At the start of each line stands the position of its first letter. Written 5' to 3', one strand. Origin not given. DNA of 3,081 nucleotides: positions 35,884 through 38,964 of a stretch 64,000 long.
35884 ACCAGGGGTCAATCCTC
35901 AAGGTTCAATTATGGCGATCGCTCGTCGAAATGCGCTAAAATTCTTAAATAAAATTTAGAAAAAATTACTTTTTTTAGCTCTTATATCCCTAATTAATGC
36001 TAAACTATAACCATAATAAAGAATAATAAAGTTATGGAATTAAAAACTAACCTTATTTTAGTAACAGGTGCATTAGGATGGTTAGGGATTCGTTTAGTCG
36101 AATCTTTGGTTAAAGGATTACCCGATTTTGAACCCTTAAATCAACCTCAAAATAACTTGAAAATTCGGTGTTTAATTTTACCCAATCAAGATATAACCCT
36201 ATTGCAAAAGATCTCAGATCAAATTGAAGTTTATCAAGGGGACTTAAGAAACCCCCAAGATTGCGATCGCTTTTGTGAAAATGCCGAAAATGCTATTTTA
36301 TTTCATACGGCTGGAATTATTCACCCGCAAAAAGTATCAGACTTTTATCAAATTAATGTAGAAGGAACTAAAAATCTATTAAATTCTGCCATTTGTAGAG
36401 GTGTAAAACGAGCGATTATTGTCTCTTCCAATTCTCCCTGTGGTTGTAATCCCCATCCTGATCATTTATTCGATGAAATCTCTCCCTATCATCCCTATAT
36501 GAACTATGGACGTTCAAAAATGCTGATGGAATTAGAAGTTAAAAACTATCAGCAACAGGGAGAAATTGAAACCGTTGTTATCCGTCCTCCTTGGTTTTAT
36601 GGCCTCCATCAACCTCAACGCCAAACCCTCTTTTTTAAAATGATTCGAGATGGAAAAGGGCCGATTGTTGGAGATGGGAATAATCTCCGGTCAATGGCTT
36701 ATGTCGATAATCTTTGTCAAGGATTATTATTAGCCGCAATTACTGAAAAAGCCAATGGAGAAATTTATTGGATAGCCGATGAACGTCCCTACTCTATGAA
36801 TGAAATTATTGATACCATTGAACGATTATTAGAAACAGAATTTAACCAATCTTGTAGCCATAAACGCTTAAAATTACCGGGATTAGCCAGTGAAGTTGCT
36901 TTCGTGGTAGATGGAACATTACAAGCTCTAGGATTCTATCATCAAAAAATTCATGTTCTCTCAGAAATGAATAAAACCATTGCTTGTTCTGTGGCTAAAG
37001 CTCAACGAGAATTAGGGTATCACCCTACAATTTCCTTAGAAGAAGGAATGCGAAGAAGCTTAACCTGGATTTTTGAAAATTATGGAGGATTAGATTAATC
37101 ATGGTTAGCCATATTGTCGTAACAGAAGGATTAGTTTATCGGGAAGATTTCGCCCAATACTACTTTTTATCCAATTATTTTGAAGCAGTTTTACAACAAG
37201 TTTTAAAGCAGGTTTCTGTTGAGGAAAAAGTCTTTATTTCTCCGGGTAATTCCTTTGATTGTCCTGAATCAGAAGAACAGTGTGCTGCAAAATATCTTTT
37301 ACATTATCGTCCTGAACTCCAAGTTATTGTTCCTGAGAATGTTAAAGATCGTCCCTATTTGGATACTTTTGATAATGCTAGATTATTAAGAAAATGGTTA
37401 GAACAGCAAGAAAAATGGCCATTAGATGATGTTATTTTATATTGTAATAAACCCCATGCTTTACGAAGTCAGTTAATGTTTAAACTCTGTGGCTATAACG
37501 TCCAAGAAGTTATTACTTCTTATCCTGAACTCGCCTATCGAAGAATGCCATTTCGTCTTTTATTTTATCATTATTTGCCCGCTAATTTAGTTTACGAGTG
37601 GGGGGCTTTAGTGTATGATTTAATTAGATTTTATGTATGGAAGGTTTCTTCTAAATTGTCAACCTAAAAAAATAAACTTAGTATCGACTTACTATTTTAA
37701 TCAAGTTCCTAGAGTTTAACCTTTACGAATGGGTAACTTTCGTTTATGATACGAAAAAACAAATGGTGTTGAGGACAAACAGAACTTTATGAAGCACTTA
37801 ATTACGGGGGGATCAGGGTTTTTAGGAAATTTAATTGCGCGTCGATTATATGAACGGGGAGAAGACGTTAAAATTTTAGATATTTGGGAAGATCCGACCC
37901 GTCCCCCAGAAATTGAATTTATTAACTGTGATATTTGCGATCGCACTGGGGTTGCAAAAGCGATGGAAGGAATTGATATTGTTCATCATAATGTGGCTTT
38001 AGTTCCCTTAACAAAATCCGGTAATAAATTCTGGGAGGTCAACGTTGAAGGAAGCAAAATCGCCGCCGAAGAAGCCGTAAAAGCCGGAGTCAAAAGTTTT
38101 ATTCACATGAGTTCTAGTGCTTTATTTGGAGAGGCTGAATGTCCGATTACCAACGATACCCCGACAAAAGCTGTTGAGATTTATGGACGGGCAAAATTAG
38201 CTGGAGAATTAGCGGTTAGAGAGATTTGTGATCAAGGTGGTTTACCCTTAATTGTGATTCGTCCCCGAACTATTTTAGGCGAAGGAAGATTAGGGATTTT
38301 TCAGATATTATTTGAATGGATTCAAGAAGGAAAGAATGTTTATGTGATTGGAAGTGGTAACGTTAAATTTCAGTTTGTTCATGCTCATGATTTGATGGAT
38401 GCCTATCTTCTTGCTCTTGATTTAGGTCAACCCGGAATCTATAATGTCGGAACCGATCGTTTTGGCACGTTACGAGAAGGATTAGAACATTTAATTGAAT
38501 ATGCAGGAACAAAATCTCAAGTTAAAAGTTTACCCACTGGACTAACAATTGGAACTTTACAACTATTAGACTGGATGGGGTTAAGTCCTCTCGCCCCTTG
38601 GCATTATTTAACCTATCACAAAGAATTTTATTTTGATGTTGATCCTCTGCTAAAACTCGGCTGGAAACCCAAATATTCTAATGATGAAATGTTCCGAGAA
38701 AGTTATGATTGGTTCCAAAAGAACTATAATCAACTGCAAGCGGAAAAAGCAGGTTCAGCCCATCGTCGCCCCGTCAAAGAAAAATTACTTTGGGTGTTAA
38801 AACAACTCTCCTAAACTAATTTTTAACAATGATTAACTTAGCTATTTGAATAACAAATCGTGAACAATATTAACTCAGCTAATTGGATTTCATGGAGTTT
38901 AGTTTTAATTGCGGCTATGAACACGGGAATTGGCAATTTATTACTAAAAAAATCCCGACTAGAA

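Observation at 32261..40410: Candidate polyprenyl-phosphate pentose (DPA-like) glycosylation cluster with a GMC oxidase in place of DprE1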

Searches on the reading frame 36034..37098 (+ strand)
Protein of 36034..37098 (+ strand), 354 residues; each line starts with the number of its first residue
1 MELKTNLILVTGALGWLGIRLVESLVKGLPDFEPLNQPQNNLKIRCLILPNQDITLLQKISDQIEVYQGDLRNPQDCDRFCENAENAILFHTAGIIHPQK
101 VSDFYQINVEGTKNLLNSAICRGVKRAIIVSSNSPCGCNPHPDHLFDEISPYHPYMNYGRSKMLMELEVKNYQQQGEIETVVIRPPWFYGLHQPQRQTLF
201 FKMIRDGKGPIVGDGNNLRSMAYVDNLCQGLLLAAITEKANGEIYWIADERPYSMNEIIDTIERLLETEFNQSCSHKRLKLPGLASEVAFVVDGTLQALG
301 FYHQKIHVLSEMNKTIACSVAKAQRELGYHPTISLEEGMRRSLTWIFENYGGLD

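Call 3: search_protein_families(library=pfam, proteins=[window:36034-37098:+], max_evalue=0.01)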
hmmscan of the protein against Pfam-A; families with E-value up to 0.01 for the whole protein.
window:36034-37098:+ (354 aa): 7 families
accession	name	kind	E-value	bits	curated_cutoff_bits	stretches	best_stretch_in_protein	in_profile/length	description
PF01370.27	Epimerase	-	1.1e-28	100.8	20.9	1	8-247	1-239/240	NAD dependent epimerase/dehydratase family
PF01073.25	3Beta_HSD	-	3.3e-25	89.1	22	1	9-269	1-271/280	3-beta hydroxysteroid dehydrogenase/isomerase family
PF16363.11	GDP_Man_Dehyd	-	1e-20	74.9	27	1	9-341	1-331/332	GDP-mannose 4,6 dehydratase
PF07993.18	NAD_binding_4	-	1.2e-12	48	20.1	1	10-190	1-209/258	Male sterility protein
PF04321.23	RmlD_sub_bind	-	1.5e-08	34.5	27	1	8-203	3-166/287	RmlD substrate binding domain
PF02719.21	Polysacc_synt_2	-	2.2e-08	34.1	20.2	1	8-133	1-129/293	Polysaccharide biosynthesis protein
PF13460.12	NAD_binding_10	-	3.7e-05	24.1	27.2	1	61-189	38-147/184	NAD(P)H-binding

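Call 4: search_protein_families(library=ncbifam, proteins=[window:36034-37098:+], max_evalue=0.01)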
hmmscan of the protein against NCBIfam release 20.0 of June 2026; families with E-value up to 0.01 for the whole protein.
window:36034-37098:+ (354 aa): 21 families
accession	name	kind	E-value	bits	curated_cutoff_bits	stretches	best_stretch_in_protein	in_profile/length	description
NF042423.1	oxyalk_red_Shew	equivalog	1.4e-23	83.5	580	1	4-341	7-330/331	2-alkyl-3-oxoalkanoate reductase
TIGR01181.1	dTDP_gluc_dehyt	equivalog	5.5e-22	78.3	365.1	1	8-349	2-314/321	dTDP-glucose 4,6-dehydratase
NF042422.1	oxyalk_red_OleD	equivalog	3e-21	76.1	580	1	64-342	43-324/329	2-alkyl-3-oxoalkanoate reductase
TIGR04180.1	EDH_00030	hypoth_equivalog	6.9e-21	74.6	475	1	8-289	1-277/297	NAD-dependent 4,6-dehydratase LegB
TIGR03466.1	HpnA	hypoth_equivalog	8.6e-19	67.6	367.65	1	8-348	3-323/327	hopanoid-associated sugar epimerase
TIGR01179.1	galE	equivalog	5e-17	61.7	262.3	2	8-184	2-172/332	UDP-glucose 4-epimerase GalE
NF052578.1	StrlDmthSdmBMthl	equivalog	8.2e-17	61.9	600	1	8-348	3-324/328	sterol demethylase protein SdmB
NF043036.1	ErythonDh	equivalog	1.9e-15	56.9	325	1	8-186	3-177/321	D-erythronate dehydrogenase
TIGR01746.1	Thioester-redct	subfamily_domain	4.9e-12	45.8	213.35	1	8-275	2-288/371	thioester reductase domain-containing protein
NF007582.0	PRK10217.1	equivalog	2.1e-10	40.2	698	1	137-349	139-334/355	dTDP-glucose 4,6-dehydratase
NF007490.0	PRK10084.1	subfamily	4.2e-10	39.1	649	1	69-269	57-280/361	dTDP-glucose 4,6-dehydratase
NF011728.1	PRK15181.1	equivalog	1.6e-09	37.3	760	1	66-263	73-279/348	Vi polysaccharide biosynthesis UDP-N-acetylglucosaminuronic acid C-4 epimerase TviC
TIGR02622.1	CDP_4_6_dhtase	equivalog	5.3e-08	32.4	278.45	1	59-174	49-170/352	CDP-glucose 4,6-dehydratase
TIGR01214.1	rmlD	equivalog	1.8e-07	30.6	224.05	1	8-269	2-229/285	dTDP-4-dehydrorhamnose reductase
NF007956.0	PRK10675.1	subfamily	1e-06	28.2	394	1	58-174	45-165/338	UDP-glucose 4-epimerase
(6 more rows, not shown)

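Call 51: search_solved_structures(query=window:36034-37098:+, max_evalue=1e-8)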
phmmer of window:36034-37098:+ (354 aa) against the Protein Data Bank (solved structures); distinct sequences matched with E-value up to 1e-8: 12.
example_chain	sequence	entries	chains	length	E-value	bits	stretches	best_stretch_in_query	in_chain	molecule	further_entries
1r6d_A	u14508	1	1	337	5.1e-20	74.9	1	8-250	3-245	TDP-glucose-4,6-dehydratase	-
1r66_A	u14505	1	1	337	2.5e-19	72.6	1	8-250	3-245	TDP-glucose-4,6-dehydratase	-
6bwl_A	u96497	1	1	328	1.1e-12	50.8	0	8-262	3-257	Pal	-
6jkg_A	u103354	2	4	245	2.1e-11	46.6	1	62-236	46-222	Sterol-4-alpha-carboxylate 3-dehydrogenase, decarboxylating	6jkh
6kv9_A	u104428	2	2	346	9.7e-11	44.4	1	7-262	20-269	MoeE5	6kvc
4zrm_A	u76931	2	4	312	1.9e-10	43.4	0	99-264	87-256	UDP-glucose 4-epimerase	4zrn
1sb8_A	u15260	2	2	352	3e-10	42.8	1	7-260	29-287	wbpP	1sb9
8shh_A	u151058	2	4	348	5.1e-10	42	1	102-256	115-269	dTDP-glucose 4,6-dehydratase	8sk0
6zl6_A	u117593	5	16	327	2.9e-09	39.5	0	8-266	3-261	Epimerase domain-containing protein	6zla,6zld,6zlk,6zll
8vr2_A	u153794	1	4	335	3e-09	39.5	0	2-267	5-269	NAD-dependent epimerase/dehydratase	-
1bxk_A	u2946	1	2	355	3.1e-09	39.4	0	103-349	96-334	PROTEIN (DTDP-GLUCOSE 4,6-DEHYDRATASE)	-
7ys8_A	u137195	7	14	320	6.4e-09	38.4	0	75-231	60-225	UDP-glucose 4-epimerase | UDP-glucose 4-epimerase along with EC 5.1.3.2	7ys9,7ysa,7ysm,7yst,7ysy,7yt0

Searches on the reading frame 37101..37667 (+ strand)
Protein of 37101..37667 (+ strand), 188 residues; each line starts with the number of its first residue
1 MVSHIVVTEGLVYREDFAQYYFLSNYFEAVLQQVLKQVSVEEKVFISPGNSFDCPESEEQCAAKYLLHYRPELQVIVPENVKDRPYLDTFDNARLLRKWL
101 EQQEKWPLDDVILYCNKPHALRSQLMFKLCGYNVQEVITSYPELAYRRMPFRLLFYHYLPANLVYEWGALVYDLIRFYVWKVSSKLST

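Call 3: search_protein_families(library=pfam, proteins=[window:37101-37667:+], max_evalue=0.01)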
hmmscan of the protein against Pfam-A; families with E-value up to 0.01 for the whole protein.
window:37101-37667:+ (188 aa): 1 family
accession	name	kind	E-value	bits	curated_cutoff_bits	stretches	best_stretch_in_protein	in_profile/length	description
PF02698.23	DUF218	-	6.2e-06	26.6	27.6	1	40-147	26-110/133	DUF218 domain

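Call 4: search_protein_families(library=ncbifam, proteins=[window:37101-37667:+], max_evalue=0.01)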
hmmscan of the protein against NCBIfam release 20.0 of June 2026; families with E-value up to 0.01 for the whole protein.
window:37101-37667:+ (188 aa): 0 families

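Call 53: search_solved_structures(query=window:37101-37667:+, max_evalue=1, show_alignments=2)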
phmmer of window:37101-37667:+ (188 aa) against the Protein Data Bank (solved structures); distinct sequences matched with E-value up to 1: 4.
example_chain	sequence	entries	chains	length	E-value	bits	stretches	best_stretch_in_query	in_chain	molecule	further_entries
2i7b_A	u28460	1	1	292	0.29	14.1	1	15-87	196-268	alpha 1-3-galactosyltransferase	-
1q50_A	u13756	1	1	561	0.32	14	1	5-59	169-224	Glucose-6-phosphate isomerase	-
5jjv_A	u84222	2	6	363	0.34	13.9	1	87-128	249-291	Tyrosine recombinase XerH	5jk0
1t10_A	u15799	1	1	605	0.35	13.8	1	5-59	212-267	Glucose-6-phosphate isomerase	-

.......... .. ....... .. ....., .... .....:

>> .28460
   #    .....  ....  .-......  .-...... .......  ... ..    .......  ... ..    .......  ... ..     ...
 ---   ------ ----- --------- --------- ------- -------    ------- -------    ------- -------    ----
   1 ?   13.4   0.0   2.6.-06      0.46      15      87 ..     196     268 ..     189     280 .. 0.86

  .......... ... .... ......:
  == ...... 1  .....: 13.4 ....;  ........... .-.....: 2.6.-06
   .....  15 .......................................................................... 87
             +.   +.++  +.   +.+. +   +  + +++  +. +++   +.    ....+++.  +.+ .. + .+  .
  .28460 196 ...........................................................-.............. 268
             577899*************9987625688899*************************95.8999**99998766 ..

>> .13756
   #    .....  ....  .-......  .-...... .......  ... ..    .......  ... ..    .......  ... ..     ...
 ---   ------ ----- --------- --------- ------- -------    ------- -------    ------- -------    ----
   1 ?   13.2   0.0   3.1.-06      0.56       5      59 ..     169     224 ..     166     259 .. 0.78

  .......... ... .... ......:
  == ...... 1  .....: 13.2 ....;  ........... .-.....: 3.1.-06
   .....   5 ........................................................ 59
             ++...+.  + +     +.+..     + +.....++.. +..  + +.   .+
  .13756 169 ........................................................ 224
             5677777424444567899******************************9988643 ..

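Call 79: find_homologous_proteins(query=window:37101-37667:+, max_evalue=0.001)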
Query window:37101-37667:+ (188 aa): 48 proteins with E <= 0.001 among 72 candidates.
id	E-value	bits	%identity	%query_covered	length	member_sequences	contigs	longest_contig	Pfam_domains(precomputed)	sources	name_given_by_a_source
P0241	1.4e-123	428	100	100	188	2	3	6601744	PF02698.24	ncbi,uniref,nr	ncbi:hypothetical protein PCC9214_02743 [Planktothrix tepida]|uniref:Uncharacterized protein n=2 Tax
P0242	1.3e-105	369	88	98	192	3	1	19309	PF02698.24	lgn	-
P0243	1.0e-101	357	83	99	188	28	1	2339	-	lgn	-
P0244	9.6e-100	350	84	98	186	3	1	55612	PF02698.24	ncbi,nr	ncbi:YdcF family protein [Planktothrix agardhii 1033]|nr:YdcF family protein [Planktothrix agardhii 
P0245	1.5e-98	346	84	96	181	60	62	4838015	PF02698.24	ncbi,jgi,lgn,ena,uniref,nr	ncbi:YdcF family protein [Planktothrix agardhii]|jgi:hypothetical protein|uniref:DUF218 domain-conta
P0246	2.8e-95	335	82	96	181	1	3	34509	PF02698.24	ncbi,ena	-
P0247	7.4e-94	331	80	98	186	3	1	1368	PF02698.24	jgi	-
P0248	8.5e-94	331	82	96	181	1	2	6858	-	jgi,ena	-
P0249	7.3e-90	318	78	95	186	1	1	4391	PF02698.24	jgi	jgi:hypothetical protein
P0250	3.9e-89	315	76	98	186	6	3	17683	PF02698.24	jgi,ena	jgi:Uncharacterized conserved protein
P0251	2.8e-87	309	74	97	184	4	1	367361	-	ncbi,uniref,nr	ncbi:YdcF family protein [Planktothrix paucivesiculata]|uniref:DUF218 domain-containing protein n=1 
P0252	2.4e-74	267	65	97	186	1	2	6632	-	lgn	-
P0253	7.8e-74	266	65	98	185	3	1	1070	PF02698.24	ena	-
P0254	2.6e-64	234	57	98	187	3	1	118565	PF02698.24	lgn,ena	-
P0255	4.7e-62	227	60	97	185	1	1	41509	-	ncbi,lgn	-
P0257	2.9e-61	225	57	97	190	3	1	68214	PF02698.24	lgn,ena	-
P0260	9.8e-59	216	56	97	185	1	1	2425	PF02698.24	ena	-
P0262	9.7e-58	213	54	96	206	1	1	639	PF02698.24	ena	-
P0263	6.5e-56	207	54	95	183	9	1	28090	PF02698.24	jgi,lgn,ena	-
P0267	1.0e-54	203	51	98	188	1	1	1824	PF02698.24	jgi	-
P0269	3.0e-54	202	51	97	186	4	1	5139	PF02698.24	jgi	-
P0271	1.8e-53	199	50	98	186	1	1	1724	PF02698.24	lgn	-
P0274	1.1e-52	197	48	98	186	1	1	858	PF02698.24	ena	-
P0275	1.6e-52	196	49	99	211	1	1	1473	PF02698.24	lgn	-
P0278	9.9e-52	193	51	98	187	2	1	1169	PF02698.24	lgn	-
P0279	2.1e-51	192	50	99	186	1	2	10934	PF02698.24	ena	-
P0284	1.4e-48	183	48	99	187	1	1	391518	PF02698.24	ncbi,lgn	ncbi:MAG: ElyC/SanA/YdcF family protein [Microcoleaceae cyanobacterium]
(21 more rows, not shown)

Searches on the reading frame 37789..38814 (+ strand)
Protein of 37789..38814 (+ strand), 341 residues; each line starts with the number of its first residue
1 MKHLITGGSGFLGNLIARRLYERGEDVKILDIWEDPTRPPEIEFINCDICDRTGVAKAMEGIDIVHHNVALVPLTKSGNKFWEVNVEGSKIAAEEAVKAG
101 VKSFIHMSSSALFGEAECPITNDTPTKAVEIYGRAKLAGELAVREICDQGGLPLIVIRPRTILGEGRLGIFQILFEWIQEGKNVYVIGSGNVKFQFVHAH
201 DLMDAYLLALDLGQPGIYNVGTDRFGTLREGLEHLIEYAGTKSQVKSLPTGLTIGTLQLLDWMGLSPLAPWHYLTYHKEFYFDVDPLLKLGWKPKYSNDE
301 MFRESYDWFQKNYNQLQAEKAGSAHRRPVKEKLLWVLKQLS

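Call 3: search_protein_families(library=pfam, proteins=[window:37789-38814:+], max_evalue=0.01)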
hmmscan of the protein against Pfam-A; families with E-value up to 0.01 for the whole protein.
window:37789-38814:+ (341 aa): 9 families
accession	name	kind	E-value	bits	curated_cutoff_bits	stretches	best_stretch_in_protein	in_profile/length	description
PF01370.27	Epimerase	-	1.7e-40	139.4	20.9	1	4-221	2-240/240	NAD dependent epimerase/dehydratase family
PF01073.25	3Beta_HSD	-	2.2e-25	89.7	22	1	4-210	1-229/280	3-beta hydroxysteroid dehydrogenase/isomerase family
PF16363.11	GDP_Man_Dehyd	-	2e-21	77.3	27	1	4-242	1-269/332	GDP-mannose 4,6 dehydratase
PF07993.18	NAD_binding_4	-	1.3e-15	57.7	20.1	1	57-173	84-218/258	Male sterility protein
PF04321.23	RmlD_sub_bind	-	3.6e-13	49.7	27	1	1-187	1-176/287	RmlD substrate binding domain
PF13460.12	NAD_binding_10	-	6.6e-08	33.1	27.2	1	7-161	1-145/184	NAD(P)H-binding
PF02719.21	Polysacc_synt_2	-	1.3e-05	25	20.2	1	5-109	3-128/293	Polysaccharide biosynthesis protein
PF08659.16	KR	-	0.0052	17.2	22.6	0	3-25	3-25/180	KR domain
PF05368.20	NmrA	-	0.0069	16.5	27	0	4-107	6-105/298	NmrA-like family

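Call 4: search_protein_families(library=ncbifam, proteins=[window:37789-38814:+], max_evalue=0.01)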
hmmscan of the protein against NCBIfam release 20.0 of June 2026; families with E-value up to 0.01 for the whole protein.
window:37789-38814:+ (341 aa): 31 families (the best 25 are shown)
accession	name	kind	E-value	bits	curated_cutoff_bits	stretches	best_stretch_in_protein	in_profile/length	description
TIGR03466.1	HpnA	hypoth_equivalog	9.8e-29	100.3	367.65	1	1-312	1-324/327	hopanoid-associated sugar epimerase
NF042422.1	oxyalk_red_OleD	equivalog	2e-20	73.5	580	1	1-250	1-261/329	2-alkyl-3-oxoalkanoate reductase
NF052578.1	StrlDmthSdmBMthl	equivalog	9.7e-20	71.6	600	1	1-263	1-269/328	sterol demethylase protein SdmB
TIGR01179.1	galE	equivalog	2.7e-19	69.2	262.3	1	4-158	3-172/332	UDP-glucose 4-epimerase GalE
TIGR04180.1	EDH_00030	hypoth_equivalog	4e-16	59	475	1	4-165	2-178/297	NAD-dependent 4,6-dehydratase LegB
TIGR01181.1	dTDP_gluc_dehyt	equivalog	4e-14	52.4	365.1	1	3-314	2-316/321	dTDP-glucose 4,6-dehydratase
TIGR02197.1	heptose_epim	equivalog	1.8e-13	50.4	274.6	1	4-144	2-150/316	ADP-glyceromanno-heptose 6-epimerase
NF042423.1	oxyalk_red_Shew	equivalog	2e-13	50.1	580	1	3-165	11-177/331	2-alkyl-3-oxoalkanoate reductase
TIGR01746.1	Thioester-redct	subfamily_domain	2.7e-13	49.9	213.35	1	60-171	87-204/371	thioester reductase domain-containing protein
NF008360.0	PRK11150.1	equivalog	1.5e-10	40.8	452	1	4-248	3-262/310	ADP-glyceromanno-heptose 6-epimerase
NF043036.1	ErythonDh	equivalog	3.3e-10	39.7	325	1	1-159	1-176/321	D-erythronate dehydrogenase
TIGR01214.1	rmlD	equivalog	3.5e-09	36.2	224.05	1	4-163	3-151/285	dTDP-4-dehydrorhamnose reductase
NF004520.0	PRK05865.1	equivalog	6.3e-09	34.3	1509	1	1-203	1-164/854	sugar epimerase family protein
NF007956.0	PRK10675.1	subfamily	9.4e-08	31.5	394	1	1-143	1-160/338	UDP-glucose 4-epimerase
NF041293.1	G6PDh_Azf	equivalog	9.9e-08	31.7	400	1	4-118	6-124/252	NAD-dependent glucose-6-phosphate dehydrogenase Azf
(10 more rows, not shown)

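Call 52: search_solved_structures(query=window:37789-38814:+, max_evalue=1e-8)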
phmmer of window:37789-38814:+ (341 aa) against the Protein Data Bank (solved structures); distinct sequences matched with E-value up to 1e-8: 30.
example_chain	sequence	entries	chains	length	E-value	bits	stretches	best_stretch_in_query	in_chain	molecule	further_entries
6jkg_A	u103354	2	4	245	2.2e-20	76.4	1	5-211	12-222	Sterol-4-alpha-carboxylate 3-dehydrogenase, decarboxylating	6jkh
4zrm_A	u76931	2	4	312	8.4e-19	71.2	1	2-241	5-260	UDP-glucose 4-epimerase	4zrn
8vr2_A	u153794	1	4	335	7.4e-18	68.1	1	2-236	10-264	NAD-dependent epimerase/dehydratase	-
8rdg_A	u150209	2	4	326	1.7e-17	66.9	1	1-236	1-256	SDR family NAD(P)-dependent oxidoreductase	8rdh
3ehe_A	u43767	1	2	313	3.8e-17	65.8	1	4-224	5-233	UDP-glucose 4-epimerase (GalE-1)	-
8rdi_A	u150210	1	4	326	6.1e-17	65.1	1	1-236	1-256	SDR family NAD(P)-dependent oxidoreductase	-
3wj7_A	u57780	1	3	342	8.9e-17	64.6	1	4-311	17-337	Putative oxidoreductase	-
3aw9_A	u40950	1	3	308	9.4e-15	57.9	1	1-209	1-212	NAD-dependent epimerase/dehydratase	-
5u4q_A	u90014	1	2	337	6.5e-14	55.1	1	1-313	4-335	dTDP-glucose 4,6-dehydratase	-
3icp_A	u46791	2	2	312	1e-13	54.5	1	1-209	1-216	NAD-dependent epimerase/dehydratase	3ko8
2p5u_A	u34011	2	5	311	1.1e-13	54.4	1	1-249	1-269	UDP-glucose 4-epimerase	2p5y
6wjb_A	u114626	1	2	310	1.6e-13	53.9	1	4-245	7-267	NAD-dependent epimerase/dehydratase family protein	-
2pzk_A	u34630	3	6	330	3.8e-13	52.6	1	1-242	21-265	Putative nucleotide sugar epimerase/ dehydratase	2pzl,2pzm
7ys8_A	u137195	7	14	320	4.6e-13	52.3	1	1-225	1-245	UDP-glucose 4-epimerase | UDP-glucose 4-epimerase along with EC 5.1.3.2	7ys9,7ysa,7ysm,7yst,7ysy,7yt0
6wj9_A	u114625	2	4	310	1.5e-12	50.7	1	4-245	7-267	NAD-dependent epimerase/dehydratase family protein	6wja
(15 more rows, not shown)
